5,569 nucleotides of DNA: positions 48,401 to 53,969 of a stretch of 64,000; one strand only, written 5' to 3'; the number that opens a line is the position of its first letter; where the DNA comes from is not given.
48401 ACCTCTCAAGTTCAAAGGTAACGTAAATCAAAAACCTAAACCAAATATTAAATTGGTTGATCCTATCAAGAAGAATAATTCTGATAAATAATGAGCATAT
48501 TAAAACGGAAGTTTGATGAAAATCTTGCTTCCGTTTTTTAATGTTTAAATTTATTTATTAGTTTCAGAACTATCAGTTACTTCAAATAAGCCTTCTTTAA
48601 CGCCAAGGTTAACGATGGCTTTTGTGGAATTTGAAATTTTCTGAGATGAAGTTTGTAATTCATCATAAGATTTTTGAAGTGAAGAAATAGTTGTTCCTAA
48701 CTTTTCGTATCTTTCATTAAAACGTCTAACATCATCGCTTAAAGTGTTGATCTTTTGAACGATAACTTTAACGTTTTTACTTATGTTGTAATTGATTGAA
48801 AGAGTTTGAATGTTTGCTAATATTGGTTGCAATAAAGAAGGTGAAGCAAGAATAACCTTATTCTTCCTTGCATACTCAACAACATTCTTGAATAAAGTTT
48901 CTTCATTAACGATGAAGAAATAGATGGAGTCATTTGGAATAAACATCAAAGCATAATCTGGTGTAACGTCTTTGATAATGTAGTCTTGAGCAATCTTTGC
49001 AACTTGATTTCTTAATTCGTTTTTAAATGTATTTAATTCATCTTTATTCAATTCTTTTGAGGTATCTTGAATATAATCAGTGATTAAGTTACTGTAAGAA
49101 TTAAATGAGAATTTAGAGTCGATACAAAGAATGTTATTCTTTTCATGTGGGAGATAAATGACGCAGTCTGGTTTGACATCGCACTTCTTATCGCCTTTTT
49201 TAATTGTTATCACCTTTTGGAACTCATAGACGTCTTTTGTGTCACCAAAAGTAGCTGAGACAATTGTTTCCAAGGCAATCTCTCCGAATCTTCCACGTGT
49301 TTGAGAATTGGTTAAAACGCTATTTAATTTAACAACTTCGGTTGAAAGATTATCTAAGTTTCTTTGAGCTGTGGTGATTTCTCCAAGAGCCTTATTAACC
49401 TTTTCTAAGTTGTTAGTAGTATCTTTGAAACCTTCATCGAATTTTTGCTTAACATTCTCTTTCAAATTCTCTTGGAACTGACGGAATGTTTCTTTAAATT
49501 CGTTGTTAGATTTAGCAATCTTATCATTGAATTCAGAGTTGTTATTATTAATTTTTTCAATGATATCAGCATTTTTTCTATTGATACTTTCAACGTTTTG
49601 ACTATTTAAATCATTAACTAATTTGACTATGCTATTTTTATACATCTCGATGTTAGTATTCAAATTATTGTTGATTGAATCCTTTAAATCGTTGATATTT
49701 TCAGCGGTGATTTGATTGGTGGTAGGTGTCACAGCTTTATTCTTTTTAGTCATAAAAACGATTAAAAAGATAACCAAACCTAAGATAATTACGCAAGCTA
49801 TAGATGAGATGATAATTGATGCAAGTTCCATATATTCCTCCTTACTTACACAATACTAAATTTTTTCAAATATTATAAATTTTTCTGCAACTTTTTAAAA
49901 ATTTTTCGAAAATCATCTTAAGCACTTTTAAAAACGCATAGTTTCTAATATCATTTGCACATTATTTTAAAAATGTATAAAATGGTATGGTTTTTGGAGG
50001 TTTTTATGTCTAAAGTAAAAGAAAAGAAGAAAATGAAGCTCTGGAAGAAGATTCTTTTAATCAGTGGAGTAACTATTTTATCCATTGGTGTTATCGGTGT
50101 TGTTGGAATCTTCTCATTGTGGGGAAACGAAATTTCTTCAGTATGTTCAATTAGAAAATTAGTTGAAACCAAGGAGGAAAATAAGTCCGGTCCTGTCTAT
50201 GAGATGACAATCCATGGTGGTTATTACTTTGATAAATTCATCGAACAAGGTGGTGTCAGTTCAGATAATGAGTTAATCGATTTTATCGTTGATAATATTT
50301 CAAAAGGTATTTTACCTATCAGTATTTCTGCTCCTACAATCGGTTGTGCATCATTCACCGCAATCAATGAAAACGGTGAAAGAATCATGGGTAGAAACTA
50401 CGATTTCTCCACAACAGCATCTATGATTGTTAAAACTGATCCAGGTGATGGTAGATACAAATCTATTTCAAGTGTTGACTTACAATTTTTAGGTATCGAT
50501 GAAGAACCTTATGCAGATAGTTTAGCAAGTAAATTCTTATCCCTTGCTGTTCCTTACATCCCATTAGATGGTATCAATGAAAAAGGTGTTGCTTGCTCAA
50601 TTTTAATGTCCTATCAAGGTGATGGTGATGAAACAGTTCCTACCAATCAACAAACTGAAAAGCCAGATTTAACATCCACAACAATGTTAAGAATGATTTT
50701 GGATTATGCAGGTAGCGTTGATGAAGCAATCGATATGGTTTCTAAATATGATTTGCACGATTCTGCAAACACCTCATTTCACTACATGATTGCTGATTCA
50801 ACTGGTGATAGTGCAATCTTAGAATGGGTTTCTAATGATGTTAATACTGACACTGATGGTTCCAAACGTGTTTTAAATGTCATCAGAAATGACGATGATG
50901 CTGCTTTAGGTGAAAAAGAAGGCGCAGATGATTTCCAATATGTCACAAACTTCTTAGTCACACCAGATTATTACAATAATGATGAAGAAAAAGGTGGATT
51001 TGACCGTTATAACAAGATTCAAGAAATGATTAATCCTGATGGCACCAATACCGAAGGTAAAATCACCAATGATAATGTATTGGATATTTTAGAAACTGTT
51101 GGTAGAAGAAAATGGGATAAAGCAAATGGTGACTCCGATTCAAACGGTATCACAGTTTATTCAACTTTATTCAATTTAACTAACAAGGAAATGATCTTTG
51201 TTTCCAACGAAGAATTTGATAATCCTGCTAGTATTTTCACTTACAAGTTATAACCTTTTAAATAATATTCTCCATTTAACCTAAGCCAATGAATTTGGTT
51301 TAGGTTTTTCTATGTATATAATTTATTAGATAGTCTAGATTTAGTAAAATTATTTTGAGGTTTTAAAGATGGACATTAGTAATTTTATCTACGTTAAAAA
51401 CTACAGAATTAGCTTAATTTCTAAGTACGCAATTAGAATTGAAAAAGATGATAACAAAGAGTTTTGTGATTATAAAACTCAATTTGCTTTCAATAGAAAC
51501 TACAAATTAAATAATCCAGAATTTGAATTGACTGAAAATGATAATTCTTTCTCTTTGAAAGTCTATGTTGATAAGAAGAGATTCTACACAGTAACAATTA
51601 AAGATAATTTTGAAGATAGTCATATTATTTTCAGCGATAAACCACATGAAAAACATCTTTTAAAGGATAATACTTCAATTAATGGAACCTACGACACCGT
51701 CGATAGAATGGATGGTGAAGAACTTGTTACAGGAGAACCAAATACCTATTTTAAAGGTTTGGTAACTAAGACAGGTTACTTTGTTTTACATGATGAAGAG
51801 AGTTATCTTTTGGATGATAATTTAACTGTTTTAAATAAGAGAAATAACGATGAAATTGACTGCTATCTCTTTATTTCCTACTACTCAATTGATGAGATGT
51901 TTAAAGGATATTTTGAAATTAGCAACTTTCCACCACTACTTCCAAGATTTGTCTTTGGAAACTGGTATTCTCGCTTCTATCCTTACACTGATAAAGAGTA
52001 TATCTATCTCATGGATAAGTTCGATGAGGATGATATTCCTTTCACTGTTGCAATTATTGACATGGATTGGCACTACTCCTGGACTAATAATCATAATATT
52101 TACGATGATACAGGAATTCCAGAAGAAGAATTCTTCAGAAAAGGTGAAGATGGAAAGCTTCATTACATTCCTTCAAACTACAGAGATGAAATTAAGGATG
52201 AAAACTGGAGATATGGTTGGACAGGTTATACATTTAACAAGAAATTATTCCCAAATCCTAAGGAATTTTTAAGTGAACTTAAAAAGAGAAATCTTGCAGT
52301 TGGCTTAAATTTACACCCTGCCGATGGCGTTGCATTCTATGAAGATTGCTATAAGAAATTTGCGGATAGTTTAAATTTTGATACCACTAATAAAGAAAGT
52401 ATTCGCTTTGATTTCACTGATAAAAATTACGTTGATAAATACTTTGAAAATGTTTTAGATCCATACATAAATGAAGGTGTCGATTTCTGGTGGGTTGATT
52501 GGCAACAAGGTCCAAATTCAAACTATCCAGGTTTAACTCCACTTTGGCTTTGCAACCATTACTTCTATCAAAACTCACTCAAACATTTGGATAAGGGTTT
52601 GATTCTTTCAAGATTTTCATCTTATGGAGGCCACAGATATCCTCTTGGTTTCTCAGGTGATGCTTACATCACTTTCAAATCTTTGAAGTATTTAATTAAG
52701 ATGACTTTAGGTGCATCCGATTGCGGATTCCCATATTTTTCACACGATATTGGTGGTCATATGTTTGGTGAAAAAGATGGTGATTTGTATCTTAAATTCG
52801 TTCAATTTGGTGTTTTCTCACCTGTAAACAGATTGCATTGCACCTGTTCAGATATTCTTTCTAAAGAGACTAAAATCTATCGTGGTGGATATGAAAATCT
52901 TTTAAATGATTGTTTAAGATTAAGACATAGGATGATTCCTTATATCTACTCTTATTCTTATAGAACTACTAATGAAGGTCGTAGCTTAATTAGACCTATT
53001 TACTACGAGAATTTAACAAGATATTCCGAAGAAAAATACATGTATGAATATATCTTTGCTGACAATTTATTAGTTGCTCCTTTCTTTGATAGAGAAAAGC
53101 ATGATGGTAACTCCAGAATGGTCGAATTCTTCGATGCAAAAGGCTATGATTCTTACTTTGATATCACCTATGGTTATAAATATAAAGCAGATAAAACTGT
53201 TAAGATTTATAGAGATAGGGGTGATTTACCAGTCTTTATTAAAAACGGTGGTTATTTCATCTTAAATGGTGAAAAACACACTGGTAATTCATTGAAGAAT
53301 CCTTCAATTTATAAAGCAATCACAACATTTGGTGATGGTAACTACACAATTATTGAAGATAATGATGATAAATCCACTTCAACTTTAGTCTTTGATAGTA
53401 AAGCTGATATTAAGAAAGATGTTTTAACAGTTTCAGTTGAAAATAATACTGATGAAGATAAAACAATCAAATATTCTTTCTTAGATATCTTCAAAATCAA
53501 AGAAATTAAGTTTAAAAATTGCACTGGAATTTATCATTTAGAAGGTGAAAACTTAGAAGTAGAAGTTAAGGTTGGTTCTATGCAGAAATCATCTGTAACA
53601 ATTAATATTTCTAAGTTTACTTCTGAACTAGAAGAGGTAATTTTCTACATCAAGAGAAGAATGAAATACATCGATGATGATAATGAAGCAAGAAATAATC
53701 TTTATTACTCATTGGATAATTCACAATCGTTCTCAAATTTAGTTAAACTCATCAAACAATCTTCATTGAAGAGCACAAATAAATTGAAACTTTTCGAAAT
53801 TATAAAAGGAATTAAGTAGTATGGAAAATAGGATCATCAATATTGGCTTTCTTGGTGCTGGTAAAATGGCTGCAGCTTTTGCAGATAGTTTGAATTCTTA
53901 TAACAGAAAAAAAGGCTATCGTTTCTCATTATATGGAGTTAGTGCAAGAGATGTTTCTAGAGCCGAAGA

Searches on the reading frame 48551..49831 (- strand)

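Call 72: search_protein_families(library=pfam, proteins=[window:48551-49831:-], max_evalue=0.00001)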
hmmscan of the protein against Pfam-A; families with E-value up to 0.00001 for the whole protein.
window:48551-49831:- (426 aa): 2 families
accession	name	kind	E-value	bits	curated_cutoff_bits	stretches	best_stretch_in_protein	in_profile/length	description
PF02646.22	RmuC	-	7.7e-53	179.9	26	1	122-413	5-288/291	RmuC family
PF01442.23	Apolipoprotein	-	6.2e-06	26.5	90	0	50-149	57-152/190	Apolipoprotein A1/A4/E domain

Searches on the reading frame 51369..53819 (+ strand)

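Call 72: search_protein_families(library=pfam, proteins=[window:51369-53819:+], max_evalue=0.00001)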
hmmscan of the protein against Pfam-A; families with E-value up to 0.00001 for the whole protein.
window:51369-53819:+ (816 aa): 2 families
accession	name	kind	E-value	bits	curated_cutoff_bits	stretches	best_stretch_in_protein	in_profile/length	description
PF01055.32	Glyco_hydro_31_2nd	-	1.4e-47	163.1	23.5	1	188-528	1-327/328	Glycosyl hydrolases family 31 TIM-barrel domain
PF21365.3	Glyco_hydro_31_3rd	-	7.5e-06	26.8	24.4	0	537-627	1-84/87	Glycosyl hydrolase family 31 C-terminal domain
